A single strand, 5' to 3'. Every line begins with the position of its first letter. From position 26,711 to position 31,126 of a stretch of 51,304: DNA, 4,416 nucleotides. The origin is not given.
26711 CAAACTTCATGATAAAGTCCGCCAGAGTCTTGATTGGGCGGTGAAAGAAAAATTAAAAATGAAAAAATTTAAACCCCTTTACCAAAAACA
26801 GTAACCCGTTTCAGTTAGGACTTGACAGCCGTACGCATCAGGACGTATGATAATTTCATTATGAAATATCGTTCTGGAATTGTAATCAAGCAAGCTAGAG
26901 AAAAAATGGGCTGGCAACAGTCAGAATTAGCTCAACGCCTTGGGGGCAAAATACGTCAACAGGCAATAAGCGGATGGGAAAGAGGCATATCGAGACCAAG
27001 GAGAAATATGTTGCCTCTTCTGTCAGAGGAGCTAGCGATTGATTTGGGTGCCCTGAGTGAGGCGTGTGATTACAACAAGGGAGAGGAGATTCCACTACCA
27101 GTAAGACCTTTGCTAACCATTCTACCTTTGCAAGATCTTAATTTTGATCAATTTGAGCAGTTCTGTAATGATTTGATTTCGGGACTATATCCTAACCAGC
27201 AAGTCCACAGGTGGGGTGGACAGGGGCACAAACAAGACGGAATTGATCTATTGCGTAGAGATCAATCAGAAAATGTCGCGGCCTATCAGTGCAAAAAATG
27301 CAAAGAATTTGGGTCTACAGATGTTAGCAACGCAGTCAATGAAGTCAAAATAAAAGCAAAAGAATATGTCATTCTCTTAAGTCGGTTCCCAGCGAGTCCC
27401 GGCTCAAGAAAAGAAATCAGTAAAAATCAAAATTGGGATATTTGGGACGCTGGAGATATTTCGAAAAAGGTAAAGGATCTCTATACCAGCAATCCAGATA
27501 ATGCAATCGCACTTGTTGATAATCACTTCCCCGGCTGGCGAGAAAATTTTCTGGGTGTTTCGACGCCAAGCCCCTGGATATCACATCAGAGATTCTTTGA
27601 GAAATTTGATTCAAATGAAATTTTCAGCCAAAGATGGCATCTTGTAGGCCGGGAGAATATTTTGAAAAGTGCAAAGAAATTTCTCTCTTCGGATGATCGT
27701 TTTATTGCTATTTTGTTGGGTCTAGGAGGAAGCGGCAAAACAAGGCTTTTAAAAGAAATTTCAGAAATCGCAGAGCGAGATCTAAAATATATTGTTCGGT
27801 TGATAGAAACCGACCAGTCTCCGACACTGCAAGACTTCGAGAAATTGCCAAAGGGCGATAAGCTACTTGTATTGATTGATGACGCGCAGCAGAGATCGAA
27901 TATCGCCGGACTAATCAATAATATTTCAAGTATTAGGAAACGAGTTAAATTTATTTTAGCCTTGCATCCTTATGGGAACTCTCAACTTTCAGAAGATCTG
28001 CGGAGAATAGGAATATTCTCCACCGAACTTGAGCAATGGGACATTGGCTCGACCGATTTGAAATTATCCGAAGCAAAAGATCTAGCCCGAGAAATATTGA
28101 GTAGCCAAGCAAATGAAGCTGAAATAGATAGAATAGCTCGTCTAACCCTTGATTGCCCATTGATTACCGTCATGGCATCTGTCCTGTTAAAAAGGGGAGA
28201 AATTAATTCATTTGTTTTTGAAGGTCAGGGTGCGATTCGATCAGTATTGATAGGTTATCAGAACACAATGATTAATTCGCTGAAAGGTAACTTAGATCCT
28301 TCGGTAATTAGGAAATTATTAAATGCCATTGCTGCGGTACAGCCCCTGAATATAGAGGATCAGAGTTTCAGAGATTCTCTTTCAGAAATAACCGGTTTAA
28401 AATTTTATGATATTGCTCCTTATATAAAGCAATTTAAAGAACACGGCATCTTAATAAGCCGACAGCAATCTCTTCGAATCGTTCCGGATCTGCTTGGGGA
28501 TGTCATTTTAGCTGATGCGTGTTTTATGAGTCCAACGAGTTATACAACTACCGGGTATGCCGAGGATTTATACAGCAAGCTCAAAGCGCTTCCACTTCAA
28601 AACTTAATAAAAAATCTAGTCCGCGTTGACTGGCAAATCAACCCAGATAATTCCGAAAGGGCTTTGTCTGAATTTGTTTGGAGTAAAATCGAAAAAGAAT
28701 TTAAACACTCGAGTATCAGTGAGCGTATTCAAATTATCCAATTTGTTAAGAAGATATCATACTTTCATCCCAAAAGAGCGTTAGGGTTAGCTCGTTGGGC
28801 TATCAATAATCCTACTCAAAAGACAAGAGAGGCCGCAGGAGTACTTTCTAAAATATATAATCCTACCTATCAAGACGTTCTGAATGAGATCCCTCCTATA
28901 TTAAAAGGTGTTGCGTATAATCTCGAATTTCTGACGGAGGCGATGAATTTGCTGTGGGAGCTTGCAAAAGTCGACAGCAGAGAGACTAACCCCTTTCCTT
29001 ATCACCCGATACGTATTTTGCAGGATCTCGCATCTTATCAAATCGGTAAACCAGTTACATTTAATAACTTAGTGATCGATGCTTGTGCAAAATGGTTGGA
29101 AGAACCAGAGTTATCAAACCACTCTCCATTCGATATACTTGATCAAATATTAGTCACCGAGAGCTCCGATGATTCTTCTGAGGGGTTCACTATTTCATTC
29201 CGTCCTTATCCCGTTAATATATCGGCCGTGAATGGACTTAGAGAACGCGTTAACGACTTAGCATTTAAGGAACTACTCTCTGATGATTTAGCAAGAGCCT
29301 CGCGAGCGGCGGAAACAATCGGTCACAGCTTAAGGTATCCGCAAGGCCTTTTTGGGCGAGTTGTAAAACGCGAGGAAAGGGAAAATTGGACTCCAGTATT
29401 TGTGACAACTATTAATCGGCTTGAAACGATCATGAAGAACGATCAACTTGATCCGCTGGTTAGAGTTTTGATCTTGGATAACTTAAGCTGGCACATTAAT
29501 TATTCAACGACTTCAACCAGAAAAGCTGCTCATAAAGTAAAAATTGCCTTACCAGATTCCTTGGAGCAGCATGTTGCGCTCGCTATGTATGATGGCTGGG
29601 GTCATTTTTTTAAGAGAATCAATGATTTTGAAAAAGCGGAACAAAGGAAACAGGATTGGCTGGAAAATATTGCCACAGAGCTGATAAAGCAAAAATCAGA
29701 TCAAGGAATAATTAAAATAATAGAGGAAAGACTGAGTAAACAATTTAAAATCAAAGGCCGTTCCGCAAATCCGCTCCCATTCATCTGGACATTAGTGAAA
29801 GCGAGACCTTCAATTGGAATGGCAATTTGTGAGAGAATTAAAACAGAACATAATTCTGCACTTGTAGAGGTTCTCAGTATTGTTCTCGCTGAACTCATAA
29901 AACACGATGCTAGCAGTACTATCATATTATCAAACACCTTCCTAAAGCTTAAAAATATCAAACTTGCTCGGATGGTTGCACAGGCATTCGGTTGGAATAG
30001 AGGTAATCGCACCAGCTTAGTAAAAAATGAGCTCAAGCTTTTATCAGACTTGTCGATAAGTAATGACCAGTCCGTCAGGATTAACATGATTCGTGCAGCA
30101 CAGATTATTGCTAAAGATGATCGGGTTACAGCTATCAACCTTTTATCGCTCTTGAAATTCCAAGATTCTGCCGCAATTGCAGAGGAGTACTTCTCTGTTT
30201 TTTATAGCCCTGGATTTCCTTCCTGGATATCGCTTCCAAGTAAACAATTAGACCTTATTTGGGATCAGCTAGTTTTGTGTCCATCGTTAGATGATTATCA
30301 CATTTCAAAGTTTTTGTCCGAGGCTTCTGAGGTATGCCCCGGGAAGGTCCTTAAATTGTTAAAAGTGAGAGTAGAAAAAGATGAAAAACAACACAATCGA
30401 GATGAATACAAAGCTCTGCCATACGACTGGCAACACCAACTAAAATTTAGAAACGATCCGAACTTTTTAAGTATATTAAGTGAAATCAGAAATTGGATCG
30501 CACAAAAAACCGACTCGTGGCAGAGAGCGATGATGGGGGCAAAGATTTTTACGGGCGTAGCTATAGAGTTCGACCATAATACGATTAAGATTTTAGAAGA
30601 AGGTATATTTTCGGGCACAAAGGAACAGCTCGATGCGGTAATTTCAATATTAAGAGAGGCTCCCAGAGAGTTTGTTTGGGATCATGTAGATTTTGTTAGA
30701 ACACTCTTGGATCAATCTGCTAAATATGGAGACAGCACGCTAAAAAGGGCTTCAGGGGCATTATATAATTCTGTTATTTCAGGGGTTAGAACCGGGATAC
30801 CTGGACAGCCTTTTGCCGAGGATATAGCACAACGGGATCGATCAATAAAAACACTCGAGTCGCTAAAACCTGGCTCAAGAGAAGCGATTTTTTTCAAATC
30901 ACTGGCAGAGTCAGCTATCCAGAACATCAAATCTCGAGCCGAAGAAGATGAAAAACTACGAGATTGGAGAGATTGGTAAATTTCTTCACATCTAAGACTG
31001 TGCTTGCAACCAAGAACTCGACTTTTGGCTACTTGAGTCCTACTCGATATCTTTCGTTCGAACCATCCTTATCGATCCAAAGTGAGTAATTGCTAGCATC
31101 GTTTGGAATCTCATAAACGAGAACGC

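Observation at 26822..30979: HTH + Mrr-like nuclease + STAND NTPase + about 1000-aa helical sensor: Avs/NLR-like defence candidate with an unusual DNA-binding head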

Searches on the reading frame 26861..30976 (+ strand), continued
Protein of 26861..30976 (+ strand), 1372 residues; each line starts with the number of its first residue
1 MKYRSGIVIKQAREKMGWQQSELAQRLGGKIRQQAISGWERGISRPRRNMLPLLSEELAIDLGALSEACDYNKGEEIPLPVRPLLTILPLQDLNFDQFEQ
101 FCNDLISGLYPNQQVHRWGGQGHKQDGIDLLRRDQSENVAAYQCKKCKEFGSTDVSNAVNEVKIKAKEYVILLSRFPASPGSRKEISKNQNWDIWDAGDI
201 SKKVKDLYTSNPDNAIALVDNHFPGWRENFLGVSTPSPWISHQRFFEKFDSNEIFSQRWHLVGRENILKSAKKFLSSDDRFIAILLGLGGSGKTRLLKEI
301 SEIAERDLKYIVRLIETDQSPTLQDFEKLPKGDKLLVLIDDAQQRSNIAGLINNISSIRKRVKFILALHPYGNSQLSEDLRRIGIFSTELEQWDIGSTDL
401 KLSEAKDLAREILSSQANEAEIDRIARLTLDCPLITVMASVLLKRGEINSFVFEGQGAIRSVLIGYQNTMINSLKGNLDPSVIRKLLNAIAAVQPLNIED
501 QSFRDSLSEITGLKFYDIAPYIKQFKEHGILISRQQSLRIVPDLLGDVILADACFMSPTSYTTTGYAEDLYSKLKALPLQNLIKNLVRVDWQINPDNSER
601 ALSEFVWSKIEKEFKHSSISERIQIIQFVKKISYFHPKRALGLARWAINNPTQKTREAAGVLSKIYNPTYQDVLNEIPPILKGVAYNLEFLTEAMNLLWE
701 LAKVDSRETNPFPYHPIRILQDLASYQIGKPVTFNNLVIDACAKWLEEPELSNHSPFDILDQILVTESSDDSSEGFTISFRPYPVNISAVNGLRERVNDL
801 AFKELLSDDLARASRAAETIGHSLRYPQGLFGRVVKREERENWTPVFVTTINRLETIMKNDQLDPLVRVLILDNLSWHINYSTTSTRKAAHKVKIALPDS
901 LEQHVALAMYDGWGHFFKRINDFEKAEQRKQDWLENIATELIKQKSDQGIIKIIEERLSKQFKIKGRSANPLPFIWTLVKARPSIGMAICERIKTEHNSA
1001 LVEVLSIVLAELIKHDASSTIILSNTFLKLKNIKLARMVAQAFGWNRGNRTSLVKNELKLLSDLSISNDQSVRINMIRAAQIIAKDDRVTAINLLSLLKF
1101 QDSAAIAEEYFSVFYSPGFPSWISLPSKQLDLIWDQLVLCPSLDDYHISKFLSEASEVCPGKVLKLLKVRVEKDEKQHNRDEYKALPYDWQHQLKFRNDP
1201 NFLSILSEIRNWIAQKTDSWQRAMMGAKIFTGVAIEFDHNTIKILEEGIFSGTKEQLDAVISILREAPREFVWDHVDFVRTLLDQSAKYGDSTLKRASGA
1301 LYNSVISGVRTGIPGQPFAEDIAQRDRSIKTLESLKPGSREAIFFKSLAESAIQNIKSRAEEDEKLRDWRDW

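Call 89: search_protein_families(library=pfam, proteins=[L033:9977-11176:+, L036:9563-10762:+, L037:9779-10978:+, L038:9869-11068:+, L043:9020-10519:+, P0039, P0026, P0029, P0035, P0038], max_evalue=0.001)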
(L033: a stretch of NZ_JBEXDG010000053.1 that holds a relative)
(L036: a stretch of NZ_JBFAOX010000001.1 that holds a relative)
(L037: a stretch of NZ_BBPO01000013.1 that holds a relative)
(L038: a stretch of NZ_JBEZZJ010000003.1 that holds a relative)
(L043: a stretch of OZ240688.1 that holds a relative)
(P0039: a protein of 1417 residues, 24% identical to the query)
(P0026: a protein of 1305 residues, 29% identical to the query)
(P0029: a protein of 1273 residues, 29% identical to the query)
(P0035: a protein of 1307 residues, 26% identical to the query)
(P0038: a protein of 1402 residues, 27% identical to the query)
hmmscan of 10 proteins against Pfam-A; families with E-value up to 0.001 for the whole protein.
L033:9977-11176:+ (400 aa): 4 families
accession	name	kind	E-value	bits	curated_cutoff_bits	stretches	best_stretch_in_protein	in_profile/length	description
PF25199.1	nSTAND_NTPase5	-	1.1e-10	42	34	1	86-180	36-133/145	Novel STAND NTPase 5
PF13191.12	AAA_16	-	8.8e-09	36.5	32.6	1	72-124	2-57/167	AAA ATPase domain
PF01637.24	ATPase_2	-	5.1e-07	30.2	33.2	1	75-140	4-68/225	ATPase domain predominantly from Archaea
PF05729.18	NACHT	-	1.1e-06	29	26.7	0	94-123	3-32/167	NACHT domain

L036:9563-10762:+ (400 aa): 5 families
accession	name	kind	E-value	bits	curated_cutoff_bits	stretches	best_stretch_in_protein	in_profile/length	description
PF25199.1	nSTAND_NTPase5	-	3.1e-11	43.7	34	1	181-277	34-133/145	Novel STAND NTPase 5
PF13191.12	AAA_16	-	1.3e-07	32.7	32.6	1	169-219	2-55/167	AAA ATPase domain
PF01637.24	ATPase_2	-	8.8e-07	29.4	33.2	1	170-236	2-67/225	ATPase domain predominantly from Archaea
PF13604.12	AAA_30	-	0.00066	19.9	27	0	179-227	9-56/191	AAA domain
PF05729.18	NACHT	-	0.0007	19.9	26.7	0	190-219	2-31/167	NACHT domain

L037:9779-10978:+ (400 aa): 2 families
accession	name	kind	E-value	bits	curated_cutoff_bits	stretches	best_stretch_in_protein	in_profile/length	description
PF25199.1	nSTAND_NTPase5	-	7.5e-08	32.8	34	1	144-250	26-133/145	Novel STAND NTPase 5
PF13191.12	AAA_16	-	3.1e-05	25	32.6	1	139-186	1-51/167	AAA ATPase domain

L038:9869-11068:+ (400 aa): 2 families
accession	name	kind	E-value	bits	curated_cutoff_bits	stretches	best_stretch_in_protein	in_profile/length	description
PF25199.1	nSTAND_NTPase5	-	1.8e-09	38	34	1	89-183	37-134/145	Novel STAND NTPase 5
PF13191.12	AAA_16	-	1.5e-06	29.3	32.6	1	74-126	2-57/167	AAA ATPase domain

L043:9020-10519:+ (500 aa): 2 families
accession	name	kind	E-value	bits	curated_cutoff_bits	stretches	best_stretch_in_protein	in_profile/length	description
PF25199.1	nSTAND_NTPase5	-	4.6e-10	39.9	34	1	353-446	36-134/145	Novel STAND NTPase 5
PF01637.24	ATPase_2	-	0.00019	21.8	33.2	0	342-403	4-67/225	ATPase domain predominantly from Archaea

P0039 (1417 aa): 2 families
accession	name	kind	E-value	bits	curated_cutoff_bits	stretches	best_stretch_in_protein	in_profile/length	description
PF25199.1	nSTAND_NTPase5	-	3.9e-07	30.4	34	1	295-395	26-133/145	Novel STAND NTPase 5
PF13191.12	AAA_16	-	0.00042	21.3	32.6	1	286-342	1-56/167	AAA ATPase domain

P0026 (1305 aa): 3 families
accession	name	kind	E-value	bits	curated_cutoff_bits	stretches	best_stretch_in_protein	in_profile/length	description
PF25199.1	nSTAND_NTPase5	-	3.2e-08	33.9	34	1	210-303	38-134/145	Novel STAND NTPase 5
PF13191.12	AAA_16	-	1.4e-05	26.1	32.6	1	195-275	2-85/167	AAA ATPase domain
PF00931.28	NB-ARC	-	0.00051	19.8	23.5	0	260-390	94-222/248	NB-ARC domain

P0029 (1273 aa): 2 families
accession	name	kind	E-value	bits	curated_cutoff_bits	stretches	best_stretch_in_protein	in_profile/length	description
PF25199.1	nSTAND_NTPase5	-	5.1e-09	36.6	34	1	197-294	34-134/145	Novel STAND NTPase 5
PF13191.12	AAA_16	-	5.8e-05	24.1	32.6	1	186-234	3-54/167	AAA ATPase domain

P0035 (1307 aa): 2 families
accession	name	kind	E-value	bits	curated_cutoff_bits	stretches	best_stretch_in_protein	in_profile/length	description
PF25199.1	nSTAND_NTPase5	-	7.5e-06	26.3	34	1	200-308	28-139/145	Novel STAND NTPase 5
PF13191.12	AAA_16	-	0.00026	22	32.6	0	193-244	1-55/167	AAA ATPase domain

P0038 (1402 aa): 2 families
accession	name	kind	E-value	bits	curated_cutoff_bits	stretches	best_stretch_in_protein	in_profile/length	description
PF01048.26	PNP_UDP_1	-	9.7e-19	68.1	25.1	1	8-251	2-226/233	Phosphorylase superfamily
PF25199.1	nSTAND_NTPase5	-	0.00012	22.4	34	1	299-405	27-136/145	Novel STAND NTPase 5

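Call 103: search_dna_similar(query=window:26861-30976:+, collection=phages, mode=protein, max_rows=8)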
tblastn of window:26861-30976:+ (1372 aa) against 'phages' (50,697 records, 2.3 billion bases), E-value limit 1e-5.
No match.

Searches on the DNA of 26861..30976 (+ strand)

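Call 33: search_rna_families(sources=[L002, L003], threshold=gathering)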
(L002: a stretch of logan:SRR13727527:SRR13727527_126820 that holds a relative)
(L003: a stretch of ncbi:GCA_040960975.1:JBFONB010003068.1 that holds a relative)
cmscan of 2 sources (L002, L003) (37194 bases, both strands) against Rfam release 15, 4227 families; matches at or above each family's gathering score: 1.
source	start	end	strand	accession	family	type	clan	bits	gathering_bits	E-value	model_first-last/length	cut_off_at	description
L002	17042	17164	-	RF03000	LOOT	Gene; sRNA;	-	90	46.4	5e-16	1-121/121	no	LOOT RNA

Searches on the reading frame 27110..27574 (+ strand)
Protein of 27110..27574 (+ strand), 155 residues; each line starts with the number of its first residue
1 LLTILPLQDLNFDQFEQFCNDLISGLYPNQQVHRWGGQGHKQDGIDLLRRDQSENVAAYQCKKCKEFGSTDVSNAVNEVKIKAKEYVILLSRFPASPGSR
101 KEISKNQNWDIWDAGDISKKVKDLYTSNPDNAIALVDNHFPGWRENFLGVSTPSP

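Call 77: search_solved_structures(query=A6, max_evalue=10, show_alignments=2)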
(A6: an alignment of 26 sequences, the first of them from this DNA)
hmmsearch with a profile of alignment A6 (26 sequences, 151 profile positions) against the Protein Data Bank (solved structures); distinct sequences matched with E-value up to 10: 0.

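Call 78: search_protein_families(library=pfam, alignment_id=A6, max_evalue=0.01)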
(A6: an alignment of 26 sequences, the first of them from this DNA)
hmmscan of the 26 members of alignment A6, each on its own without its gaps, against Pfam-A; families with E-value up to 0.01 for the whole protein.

A. member 1, seq(155 aa): 1 family
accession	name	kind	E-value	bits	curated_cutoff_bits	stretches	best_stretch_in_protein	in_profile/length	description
PF04471.18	Mrr_cat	-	0.0058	17.2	21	1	9-117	3-111/115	Restriction endonuclease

B. families by the number of members that match (of 26 scanned): 4 families
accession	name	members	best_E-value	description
PF04471.18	Mrr_cat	25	2.7e-13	Restriction endonuclease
PF13156.12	Mrr_cat_2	1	0.00015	Restriction endonuclease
PF20484.3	DUF6723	1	0.00055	Family of unknown function (DUF6723)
PF22722.2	NA-iREase1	1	0.0017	NACHT-associated inactive Restriction Endonuclease 1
